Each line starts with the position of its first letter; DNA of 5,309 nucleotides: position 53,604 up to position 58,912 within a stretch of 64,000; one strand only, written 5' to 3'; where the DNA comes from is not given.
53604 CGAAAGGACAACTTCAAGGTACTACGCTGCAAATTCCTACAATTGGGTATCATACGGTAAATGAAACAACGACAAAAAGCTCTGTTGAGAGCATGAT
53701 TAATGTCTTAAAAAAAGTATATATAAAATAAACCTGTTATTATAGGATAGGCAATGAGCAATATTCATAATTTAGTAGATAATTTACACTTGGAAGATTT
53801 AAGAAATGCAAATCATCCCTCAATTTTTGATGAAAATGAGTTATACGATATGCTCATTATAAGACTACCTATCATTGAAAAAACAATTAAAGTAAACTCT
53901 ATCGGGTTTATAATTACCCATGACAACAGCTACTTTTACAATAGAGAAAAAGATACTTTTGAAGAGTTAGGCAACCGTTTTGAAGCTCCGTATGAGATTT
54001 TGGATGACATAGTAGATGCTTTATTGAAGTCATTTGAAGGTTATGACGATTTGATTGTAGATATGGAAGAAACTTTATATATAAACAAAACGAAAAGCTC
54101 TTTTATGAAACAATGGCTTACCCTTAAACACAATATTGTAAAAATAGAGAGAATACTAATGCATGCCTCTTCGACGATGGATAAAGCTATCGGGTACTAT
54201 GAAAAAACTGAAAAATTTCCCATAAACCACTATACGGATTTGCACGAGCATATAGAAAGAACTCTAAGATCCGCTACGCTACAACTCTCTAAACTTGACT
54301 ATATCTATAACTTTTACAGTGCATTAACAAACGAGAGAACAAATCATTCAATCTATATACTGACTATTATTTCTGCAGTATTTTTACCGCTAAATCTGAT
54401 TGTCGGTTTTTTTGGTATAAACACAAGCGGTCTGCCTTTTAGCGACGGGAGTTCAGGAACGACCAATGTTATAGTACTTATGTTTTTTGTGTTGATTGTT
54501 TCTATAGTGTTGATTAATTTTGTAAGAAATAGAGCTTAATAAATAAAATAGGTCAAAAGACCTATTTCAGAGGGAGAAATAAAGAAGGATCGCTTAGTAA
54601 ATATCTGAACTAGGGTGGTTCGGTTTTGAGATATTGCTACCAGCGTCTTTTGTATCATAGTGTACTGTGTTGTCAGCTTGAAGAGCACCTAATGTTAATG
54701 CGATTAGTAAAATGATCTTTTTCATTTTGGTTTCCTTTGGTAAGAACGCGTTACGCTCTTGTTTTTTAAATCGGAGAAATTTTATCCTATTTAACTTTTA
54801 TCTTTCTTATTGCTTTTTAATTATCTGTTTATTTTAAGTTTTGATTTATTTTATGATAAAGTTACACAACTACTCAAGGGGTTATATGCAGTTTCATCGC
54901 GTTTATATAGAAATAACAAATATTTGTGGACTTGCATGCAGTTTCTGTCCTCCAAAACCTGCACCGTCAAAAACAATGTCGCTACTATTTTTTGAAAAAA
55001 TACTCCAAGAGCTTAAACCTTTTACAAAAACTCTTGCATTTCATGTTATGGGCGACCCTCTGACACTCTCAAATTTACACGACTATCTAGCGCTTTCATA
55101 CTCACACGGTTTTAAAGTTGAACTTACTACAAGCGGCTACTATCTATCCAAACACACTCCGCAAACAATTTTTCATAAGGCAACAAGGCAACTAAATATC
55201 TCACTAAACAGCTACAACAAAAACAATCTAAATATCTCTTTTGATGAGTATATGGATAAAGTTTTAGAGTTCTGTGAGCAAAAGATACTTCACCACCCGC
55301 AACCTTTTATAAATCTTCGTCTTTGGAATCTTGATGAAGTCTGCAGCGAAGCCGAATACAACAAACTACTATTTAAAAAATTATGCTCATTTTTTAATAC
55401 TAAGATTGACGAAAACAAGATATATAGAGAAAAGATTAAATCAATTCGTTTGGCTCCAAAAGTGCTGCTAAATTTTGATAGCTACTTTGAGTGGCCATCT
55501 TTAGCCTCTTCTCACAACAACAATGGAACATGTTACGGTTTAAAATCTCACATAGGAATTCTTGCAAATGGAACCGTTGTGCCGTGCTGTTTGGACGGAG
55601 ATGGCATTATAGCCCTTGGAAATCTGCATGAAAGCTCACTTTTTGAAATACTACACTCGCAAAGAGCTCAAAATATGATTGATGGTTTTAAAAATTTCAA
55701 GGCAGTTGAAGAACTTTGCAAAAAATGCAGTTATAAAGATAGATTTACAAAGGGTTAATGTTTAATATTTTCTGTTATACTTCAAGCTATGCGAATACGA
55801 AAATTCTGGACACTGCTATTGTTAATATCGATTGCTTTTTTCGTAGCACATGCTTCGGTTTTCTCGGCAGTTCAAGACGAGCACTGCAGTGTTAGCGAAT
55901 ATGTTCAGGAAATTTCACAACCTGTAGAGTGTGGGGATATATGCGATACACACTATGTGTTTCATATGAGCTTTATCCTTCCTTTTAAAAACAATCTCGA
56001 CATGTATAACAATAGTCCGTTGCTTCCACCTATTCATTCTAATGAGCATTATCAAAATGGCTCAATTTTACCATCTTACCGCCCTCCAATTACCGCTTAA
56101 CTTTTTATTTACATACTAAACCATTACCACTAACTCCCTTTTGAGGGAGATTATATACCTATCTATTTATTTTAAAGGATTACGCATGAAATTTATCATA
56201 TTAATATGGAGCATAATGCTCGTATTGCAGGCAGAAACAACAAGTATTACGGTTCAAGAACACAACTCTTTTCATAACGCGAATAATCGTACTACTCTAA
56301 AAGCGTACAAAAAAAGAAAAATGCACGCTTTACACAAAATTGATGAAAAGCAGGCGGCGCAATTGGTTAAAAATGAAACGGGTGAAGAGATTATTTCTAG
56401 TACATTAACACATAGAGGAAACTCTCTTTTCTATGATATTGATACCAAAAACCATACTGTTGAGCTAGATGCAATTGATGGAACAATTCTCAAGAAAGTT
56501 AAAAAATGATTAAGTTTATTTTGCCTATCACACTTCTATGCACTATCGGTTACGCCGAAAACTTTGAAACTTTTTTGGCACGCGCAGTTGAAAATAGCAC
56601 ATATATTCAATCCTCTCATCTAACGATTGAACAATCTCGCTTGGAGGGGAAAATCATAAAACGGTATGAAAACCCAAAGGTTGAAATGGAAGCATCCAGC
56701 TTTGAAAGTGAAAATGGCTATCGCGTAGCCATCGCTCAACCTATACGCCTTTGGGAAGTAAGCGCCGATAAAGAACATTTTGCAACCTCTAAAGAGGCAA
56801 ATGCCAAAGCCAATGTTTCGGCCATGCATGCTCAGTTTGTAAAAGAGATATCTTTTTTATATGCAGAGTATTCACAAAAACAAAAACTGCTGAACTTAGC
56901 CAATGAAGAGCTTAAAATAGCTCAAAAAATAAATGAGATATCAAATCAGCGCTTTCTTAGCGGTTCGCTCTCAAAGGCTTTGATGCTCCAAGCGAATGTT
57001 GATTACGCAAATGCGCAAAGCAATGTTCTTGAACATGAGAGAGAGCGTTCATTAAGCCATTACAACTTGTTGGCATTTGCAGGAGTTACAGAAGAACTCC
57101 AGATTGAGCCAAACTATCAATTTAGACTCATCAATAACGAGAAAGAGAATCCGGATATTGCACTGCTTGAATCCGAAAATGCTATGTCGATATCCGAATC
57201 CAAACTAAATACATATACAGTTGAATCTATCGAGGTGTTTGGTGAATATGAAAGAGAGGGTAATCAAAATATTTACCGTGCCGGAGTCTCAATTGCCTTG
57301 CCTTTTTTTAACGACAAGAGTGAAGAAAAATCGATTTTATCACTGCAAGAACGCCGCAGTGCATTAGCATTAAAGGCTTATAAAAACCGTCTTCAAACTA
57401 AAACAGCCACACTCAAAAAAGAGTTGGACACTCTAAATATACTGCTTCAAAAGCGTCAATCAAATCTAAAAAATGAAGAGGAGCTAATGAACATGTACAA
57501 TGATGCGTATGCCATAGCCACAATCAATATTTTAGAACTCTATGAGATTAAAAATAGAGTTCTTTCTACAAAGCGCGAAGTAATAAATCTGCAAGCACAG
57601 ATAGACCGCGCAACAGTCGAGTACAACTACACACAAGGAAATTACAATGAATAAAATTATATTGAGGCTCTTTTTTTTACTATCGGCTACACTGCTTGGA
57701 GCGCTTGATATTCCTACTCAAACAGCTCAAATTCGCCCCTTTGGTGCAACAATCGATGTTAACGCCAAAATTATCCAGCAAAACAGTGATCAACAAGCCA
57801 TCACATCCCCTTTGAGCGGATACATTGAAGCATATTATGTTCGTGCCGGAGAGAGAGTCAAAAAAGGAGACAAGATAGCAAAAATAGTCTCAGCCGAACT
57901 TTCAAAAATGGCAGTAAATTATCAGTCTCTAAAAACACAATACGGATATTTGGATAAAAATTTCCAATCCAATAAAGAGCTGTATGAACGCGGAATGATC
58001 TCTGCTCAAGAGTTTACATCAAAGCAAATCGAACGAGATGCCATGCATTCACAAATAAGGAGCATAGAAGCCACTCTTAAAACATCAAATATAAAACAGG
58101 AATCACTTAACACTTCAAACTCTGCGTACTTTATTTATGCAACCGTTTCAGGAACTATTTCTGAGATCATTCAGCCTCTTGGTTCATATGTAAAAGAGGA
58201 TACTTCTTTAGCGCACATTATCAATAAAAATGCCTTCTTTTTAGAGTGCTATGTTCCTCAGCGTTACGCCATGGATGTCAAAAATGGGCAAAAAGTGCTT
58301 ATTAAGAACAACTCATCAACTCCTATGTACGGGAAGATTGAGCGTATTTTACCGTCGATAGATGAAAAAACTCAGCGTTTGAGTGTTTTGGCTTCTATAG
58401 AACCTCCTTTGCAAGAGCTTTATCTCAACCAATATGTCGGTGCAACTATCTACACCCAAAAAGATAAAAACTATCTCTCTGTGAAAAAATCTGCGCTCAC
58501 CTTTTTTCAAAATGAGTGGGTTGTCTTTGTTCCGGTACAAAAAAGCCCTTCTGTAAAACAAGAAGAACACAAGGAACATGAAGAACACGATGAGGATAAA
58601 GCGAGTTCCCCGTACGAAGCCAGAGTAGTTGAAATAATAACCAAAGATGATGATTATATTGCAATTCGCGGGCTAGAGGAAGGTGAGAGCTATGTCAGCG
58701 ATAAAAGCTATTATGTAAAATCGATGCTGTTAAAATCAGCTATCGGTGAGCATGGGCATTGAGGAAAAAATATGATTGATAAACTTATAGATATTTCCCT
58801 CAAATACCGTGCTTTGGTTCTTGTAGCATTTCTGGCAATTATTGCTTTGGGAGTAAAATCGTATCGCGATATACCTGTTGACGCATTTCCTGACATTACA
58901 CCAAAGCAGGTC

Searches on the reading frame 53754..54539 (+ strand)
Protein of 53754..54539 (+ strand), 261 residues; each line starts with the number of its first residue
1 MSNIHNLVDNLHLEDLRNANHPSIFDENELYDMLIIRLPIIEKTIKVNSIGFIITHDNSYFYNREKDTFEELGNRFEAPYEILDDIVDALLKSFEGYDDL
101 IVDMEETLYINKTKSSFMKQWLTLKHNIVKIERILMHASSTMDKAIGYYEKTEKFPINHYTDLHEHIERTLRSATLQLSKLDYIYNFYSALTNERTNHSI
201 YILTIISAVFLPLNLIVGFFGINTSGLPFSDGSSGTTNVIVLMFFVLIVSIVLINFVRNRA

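Call 50: find_encoding_contigs(protein=window:53754-54539:+, flank=10000, max_places=10)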
Protein window:53754-54539:+ (261 aa): 8 contigs read that carry it; 6 places shown.
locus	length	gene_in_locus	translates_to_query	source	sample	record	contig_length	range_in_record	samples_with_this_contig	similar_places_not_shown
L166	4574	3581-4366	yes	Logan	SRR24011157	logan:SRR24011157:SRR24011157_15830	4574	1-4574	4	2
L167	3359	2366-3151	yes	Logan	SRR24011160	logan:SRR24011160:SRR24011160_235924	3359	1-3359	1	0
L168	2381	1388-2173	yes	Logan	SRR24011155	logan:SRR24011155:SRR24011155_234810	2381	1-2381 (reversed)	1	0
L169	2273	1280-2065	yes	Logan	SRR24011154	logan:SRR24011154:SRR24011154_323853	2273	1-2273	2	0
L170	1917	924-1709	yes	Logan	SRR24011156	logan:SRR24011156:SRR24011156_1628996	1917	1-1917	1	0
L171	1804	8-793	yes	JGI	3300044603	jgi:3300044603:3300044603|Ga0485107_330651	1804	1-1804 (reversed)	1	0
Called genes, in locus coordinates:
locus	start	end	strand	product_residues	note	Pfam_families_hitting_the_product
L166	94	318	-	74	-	-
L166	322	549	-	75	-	-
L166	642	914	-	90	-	-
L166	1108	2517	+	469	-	PF05618:RimB-like, PF18030:Rimk_N, PF02655:ATP-grasp_3, PF02955:GSH-S_ATP, PF08443:RimK, PF14397:ATPgrasp_ST (faint)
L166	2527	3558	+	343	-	PF05343:Peptidase_M42 (weak)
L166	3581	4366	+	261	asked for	PF01544:CorA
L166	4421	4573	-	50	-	?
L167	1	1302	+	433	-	?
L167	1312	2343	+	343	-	PF05343:Peptidase_M42 (weak)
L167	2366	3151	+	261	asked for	PF01544:CorA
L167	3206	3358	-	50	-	?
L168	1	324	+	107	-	?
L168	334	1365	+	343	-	PF05343:Peptidase_M42 (weak)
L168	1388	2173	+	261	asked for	PF01544:CorA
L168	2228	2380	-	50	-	?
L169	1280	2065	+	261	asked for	PF01544:CorA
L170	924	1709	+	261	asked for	PF01544:CorA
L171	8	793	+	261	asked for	PF01544:CorA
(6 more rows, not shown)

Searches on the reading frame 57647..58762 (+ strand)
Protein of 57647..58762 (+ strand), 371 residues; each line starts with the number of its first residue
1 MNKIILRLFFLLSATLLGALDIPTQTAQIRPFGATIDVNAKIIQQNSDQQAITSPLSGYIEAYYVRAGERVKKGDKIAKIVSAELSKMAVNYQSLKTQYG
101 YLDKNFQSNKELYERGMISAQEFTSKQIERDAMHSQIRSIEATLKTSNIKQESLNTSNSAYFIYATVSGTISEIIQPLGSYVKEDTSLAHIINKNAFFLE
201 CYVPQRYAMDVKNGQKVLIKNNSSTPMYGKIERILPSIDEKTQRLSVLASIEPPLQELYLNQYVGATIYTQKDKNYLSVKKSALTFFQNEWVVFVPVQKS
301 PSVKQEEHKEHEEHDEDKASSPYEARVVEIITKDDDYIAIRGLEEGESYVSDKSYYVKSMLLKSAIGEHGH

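Call 39: search_protein_families(library=ncbifam, proteins=[window:57647-58759:+], max_evalue=1e-10)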
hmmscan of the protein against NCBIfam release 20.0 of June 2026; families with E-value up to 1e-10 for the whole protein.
window:57647-58759:+ (371 aa): 3 families
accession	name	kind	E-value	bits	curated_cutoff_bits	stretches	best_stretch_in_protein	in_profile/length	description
TIGR01730.1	RND_mfp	subfamily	1.3e-34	119.6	94.9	1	26-296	5-272/322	efflux RND transporter periplasmic adaptor subunit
TIGR00999.1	8a0102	subfamily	1.4e-29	103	319.3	1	68-299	1-233/271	CzcB/NccB family metal efflux transporter periplasmic adaptor subunit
NF045680.1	DiMtlExpIhpB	equivalog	2.7e-14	52.9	450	0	155-298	132-276/326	divalent metal ion exporter adaptor subunit IhpB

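Call 49: find_encoding_contigs(protein=window:57647-58762:+, flank=10000, max_places=10)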
Protein window:57647-58762:+ (371 aa): 3 contigs read that carry it; 3 places shown.
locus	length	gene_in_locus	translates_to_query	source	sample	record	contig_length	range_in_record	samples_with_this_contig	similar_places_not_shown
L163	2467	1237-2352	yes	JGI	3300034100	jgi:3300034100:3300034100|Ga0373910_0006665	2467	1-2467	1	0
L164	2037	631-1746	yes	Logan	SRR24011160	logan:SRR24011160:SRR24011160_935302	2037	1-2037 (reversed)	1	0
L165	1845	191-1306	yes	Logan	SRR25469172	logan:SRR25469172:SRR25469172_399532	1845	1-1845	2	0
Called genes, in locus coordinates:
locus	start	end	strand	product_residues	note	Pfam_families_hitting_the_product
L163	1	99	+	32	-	?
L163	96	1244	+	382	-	PF02321:OEP (faint)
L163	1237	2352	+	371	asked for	PF25917:BSH_RND (faint), PF00364:Biotin_lipoyl (faint), PF25919:BSH_CusB (weak), PF25973:BSH_CzcB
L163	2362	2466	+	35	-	?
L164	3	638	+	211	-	?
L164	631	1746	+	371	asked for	PF25917:BSH_RND (faint), PF00364:Biotin_lipoyl (faint), PF25919:BSH_CusB (weak), PF25973:BSH_CzcB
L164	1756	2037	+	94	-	?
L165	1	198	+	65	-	?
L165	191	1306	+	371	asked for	PF25917:BSH_RND (faint), PF00364:Biotin_lipoyl (faint), PF25919:BSH_CusB (weak), PF25973:BSH_CzcB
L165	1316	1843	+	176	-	?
